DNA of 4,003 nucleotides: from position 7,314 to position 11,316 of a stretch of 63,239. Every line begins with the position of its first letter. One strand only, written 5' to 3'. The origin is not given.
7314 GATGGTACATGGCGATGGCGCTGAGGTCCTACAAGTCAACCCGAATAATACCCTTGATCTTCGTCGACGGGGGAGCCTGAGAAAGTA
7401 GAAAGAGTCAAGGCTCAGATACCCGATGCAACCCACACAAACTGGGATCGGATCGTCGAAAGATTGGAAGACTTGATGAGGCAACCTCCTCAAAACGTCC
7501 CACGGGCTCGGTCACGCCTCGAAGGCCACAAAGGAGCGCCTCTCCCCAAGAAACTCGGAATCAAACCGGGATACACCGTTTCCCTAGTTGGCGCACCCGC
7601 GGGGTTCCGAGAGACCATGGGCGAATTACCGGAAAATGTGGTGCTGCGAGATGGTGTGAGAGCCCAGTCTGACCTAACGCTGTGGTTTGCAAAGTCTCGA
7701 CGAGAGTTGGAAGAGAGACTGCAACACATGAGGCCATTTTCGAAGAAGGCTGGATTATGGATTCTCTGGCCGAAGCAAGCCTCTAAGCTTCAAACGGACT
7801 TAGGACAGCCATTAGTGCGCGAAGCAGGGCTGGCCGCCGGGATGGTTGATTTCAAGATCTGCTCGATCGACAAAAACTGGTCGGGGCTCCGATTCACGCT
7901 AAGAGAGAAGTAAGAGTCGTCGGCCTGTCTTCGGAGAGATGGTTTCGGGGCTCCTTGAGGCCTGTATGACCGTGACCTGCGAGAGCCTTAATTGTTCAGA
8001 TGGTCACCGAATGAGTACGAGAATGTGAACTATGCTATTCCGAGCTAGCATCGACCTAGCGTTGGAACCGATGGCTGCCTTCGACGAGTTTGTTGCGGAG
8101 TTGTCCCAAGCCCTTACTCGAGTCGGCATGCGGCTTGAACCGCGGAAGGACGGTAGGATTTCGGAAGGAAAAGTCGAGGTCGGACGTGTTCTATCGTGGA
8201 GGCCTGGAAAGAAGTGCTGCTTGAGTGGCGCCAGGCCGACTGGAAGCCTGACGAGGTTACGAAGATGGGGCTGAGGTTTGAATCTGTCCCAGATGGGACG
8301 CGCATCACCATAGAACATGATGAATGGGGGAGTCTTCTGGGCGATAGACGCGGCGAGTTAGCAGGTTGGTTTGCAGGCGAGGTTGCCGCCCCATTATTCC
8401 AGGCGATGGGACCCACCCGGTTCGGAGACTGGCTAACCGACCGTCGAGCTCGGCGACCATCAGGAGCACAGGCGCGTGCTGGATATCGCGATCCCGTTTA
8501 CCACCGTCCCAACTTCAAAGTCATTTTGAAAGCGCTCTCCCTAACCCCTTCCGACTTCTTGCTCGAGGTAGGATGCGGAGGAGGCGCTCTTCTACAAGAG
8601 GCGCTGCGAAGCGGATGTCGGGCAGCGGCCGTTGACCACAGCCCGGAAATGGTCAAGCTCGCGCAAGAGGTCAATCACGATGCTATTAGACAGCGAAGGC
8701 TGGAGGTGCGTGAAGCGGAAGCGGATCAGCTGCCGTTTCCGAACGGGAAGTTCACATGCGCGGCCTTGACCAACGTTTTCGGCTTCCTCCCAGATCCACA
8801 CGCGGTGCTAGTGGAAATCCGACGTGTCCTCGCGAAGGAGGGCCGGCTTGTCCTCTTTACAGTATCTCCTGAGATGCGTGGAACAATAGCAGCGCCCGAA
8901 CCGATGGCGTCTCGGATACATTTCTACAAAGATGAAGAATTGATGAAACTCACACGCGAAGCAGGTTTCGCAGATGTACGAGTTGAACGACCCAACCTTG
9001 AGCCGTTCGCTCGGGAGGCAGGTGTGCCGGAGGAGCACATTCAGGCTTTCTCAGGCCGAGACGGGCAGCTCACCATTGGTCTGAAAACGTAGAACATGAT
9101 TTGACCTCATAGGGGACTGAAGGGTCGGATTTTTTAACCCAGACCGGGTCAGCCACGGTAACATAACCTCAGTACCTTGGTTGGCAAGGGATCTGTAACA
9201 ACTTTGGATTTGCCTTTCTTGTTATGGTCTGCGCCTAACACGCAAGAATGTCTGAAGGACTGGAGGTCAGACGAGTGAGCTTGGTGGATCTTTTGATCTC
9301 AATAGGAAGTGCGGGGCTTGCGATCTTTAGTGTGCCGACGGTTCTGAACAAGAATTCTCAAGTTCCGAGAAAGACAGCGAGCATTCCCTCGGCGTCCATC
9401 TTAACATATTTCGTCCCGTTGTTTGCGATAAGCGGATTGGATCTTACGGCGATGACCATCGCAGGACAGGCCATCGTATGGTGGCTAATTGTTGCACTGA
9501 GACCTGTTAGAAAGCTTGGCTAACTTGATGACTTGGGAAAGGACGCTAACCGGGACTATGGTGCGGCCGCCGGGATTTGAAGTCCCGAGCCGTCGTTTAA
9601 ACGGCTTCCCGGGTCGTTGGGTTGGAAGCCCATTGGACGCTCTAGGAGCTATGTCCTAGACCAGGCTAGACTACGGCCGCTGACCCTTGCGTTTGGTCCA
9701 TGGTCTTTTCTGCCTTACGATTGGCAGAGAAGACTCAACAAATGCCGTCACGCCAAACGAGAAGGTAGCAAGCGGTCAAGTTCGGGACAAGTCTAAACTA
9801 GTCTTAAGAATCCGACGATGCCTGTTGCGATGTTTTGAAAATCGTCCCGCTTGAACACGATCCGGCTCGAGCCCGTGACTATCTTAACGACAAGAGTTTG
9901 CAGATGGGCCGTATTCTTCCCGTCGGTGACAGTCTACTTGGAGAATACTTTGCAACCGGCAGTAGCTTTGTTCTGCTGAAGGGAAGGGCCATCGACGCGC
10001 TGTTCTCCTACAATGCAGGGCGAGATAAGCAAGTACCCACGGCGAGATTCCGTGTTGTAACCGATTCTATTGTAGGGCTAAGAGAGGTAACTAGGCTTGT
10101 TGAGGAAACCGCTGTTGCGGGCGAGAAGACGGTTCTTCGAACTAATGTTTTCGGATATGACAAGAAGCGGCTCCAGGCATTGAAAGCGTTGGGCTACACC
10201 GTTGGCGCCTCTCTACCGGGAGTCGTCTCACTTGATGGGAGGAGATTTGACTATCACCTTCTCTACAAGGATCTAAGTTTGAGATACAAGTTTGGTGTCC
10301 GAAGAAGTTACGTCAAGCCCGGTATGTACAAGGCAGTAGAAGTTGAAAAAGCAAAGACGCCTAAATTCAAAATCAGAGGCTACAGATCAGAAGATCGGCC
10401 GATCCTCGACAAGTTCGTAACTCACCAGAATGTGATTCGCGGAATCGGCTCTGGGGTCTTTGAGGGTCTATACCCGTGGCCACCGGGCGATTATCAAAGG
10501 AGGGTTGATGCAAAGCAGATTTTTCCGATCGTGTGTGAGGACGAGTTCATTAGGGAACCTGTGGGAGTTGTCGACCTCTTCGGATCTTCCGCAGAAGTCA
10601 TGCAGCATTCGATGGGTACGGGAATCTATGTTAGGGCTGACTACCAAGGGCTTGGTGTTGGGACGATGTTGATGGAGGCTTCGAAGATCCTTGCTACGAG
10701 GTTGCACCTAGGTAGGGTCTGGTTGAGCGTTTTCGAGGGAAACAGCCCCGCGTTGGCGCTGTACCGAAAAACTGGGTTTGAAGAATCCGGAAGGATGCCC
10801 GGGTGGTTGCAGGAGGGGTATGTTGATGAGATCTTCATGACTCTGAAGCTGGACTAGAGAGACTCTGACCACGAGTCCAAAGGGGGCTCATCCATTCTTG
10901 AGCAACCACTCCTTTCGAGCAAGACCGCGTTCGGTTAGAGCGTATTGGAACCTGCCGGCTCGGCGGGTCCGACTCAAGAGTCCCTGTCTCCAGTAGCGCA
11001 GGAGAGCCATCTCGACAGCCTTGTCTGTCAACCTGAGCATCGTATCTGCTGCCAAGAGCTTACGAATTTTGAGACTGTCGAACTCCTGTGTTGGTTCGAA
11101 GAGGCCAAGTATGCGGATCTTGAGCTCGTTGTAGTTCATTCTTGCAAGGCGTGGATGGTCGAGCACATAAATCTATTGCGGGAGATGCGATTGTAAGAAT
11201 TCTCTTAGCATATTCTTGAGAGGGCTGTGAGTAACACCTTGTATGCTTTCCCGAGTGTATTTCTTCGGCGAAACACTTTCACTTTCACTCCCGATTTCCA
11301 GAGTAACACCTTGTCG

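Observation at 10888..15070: Orphan NurA-HerA pair in an operon with two paralogous wHTH proteins and a divergent small wHTH gene: candidate uncharacterised DNA-processing or defence module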

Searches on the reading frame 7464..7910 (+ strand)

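Call 109: search_protein_families(library=pfam, proteins=[window:7464-7910:+], max_evalue=0.01)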
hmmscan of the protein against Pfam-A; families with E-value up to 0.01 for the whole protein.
window:7464-7910:+ (149 aa): 1 family
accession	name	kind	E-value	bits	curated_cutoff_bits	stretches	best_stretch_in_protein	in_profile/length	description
PF11253.13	DUF3052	-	0.00025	21.4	22.7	1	67-145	45-122/125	Protein of unknown function (DUF3052)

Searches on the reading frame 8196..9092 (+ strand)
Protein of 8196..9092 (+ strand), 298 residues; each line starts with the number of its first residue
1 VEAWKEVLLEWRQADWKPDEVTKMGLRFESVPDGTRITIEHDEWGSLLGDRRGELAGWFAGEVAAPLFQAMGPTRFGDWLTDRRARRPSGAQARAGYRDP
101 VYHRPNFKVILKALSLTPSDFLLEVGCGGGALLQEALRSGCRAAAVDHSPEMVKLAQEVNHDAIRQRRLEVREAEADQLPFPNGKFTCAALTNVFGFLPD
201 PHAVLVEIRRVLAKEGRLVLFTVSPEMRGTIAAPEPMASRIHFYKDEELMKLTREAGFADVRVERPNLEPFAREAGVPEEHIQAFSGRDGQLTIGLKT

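Call 4: search_protein_families(library=pfam, proteins=[window:8196-9092:+], max_evalue=1)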
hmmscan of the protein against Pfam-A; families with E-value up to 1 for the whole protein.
window:8196-9092:+ (298 aa): 12 families
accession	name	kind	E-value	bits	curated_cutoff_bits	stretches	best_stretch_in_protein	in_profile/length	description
PF08241.18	Methyltransf_11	-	2e-20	73.7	21.2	1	123-220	1-95/95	Methyltransferase domain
PF13489.12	Methyltransf_23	-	2.6e-17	63.5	27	1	116-261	20-162/164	Methyltransferase domain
PF13649.12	Methyltransf_25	-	2.9e-16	60.4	27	1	123-216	2-97/97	Methyltransferase domain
PF08242.18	Methyltransf_12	-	9.3e-14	52.4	30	1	123-218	1-98/98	Methyltransferase domain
PF13847.12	Methyltransf_31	-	4.6e-11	43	27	1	122-224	7-113/145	Methyltransferase domain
PF01209.24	Ubie_methyltran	-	3.1e-08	33.7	20.1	1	117-224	46-155/233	ubiE/COQ5 methyltransferase family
PF02353.26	CMAS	-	4.3e-06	26.7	27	1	107-224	51-168/273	Mycolic acid cyclopropane synthetase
PF08327.17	AHSA1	-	0.0055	17.4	22.1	1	5-57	60-112/125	Activator of Hsp90 ATPase homolog 1-like protein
PF01135.25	PCMT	-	0.0065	16.7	20.3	1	110-165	65-124/210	Protein-L-isoaspartate(D-aspartate) O-methyltransferase (PCMT)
PF07021.18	MetW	-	0.079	13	21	1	104-212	1-102/193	Methionine biosynthesis protein MetW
PF00398.26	RrnaAD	-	0.11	12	24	1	108-183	20-92/263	Ribosomal RNA adenine dimethylase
PF00891.24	Methyltransf_2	-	0.28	11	22.3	1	108-177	52-121/210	O-methyltransferase domain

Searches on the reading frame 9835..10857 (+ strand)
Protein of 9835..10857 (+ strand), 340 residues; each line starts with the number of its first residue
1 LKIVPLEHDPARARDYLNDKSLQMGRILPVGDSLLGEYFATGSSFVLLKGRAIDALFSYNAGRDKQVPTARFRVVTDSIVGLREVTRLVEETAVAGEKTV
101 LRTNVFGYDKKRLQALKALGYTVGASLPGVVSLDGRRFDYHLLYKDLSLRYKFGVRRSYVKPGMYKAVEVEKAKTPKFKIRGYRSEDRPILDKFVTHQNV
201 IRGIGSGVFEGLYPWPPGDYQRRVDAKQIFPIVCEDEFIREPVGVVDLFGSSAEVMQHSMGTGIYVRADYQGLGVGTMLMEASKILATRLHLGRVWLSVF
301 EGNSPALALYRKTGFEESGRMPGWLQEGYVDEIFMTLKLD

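Call 4: search_protein_families(library=pfam, proteins=[window:9835-10857:+], max_evalue=1)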
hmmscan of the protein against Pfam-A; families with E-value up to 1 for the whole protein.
window:9835-10857:+ (340 aa): 5 families
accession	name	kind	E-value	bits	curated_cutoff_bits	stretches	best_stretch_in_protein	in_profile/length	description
PF00583.31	Acetyltransf_1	-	1.5e-11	45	20.7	1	215-315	16-116/116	Acetyltransferase (GNAT) family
PF13508.13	Acetyltransf_7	-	1.1e-10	42.2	27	1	232-317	6-84/84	Acetyltransferase (GNAT) domain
PF13673.13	Acetyltransf_10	-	2e-06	28.3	23.6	1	220-320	22-112/128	Acetyltransferase (GNAT) domain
PF13302.13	Acetyltransf_3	-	0.00048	21.3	25.4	1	181-316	5-138/138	Acetyltransferase (GNAT) domain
PF08445.16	FR47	-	0.01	16.2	22.1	1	263-318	26-80/86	FR47-like protein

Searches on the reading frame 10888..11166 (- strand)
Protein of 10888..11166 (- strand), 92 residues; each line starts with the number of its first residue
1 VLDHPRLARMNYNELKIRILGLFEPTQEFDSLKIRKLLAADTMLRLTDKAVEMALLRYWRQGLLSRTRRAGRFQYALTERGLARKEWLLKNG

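Call 4: search_protein_families(library=pfam, proteins=[window:10888-11166:-], max_evalue=1)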
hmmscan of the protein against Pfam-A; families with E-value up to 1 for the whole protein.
window:10888-11166:- (92 aa): 1 family
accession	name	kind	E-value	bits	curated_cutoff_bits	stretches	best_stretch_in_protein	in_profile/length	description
PF07848.18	PaaX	-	0.0044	17.7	24.8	1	34-81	23-70/70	PaaX-like protein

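Call 5: search_protein_families(library=padloc, proteins=[window:10888-11166:-], max_evalue=1)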
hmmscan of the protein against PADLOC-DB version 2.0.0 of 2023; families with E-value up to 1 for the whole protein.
window:10888-11166:- (92 aa): 2 families
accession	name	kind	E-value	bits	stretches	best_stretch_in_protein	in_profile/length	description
PDLC03871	LmuC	-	0.0049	14.9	1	44-82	68-106/156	-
PDLC03922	MkoB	-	0.037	11.3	1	42-84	50-90/610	-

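Call 6: search_protein_families(library=ncbifam, proteins=[window:10888-11166:-], max_evalue=1)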
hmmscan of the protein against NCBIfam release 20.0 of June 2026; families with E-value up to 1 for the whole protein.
window:10888-11166:- (92 aa): 0 families
